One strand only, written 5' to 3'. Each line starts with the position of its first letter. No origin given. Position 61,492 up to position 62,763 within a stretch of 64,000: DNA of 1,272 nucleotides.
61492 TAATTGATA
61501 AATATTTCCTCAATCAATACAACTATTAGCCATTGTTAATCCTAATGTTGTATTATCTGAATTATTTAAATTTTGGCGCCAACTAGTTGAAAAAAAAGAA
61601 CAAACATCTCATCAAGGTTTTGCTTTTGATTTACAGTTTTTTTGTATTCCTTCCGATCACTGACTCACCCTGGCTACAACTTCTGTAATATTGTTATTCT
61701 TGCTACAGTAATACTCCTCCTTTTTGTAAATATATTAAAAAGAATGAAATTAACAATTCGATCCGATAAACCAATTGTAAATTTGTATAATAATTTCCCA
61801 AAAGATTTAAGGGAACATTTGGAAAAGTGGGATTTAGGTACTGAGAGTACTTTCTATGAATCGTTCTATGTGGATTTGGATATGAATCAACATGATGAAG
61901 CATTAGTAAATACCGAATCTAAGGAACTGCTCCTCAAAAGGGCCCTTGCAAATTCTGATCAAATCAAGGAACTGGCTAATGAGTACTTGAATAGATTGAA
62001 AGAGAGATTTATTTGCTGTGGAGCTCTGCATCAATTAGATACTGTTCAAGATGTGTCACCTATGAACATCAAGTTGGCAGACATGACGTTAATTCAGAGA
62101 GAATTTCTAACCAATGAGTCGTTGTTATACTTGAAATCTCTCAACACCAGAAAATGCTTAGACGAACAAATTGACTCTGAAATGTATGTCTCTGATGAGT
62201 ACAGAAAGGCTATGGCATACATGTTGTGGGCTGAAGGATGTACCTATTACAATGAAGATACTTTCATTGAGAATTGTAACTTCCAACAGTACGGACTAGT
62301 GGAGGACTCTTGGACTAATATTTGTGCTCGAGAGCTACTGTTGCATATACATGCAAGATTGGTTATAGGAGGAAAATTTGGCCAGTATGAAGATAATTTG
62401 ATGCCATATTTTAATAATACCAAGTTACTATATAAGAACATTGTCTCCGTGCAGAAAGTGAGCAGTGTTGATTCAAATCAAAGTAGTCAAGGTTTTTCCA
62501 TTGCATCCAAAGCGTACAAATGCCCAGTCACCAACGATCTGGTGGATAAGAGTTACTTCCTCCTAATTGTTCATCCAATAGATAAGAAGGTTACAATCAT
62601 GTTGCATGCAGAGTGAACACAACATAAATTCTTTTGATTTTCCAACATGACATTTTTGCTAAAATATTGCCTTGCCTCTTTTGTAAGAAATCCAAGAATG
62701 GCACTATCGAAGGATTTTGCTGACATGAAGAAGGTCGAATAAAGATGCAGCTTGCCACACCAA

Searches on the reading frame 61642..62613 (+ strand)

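Call 71: search_protein_families(library=pfam, max_evalue=0.0001, proteins=[window:61642-62613:+])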
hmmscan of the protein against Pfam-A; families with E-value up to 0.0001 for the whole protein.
window:61642-62613:+ (324 aa): 1 family
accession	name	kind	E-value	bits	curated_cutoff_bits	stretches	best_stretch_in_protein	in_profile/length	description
PF14926.11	CFAP300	-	6e-16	58.9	27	1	137-322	83-246/246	Cilia- and flagella-associated protein 300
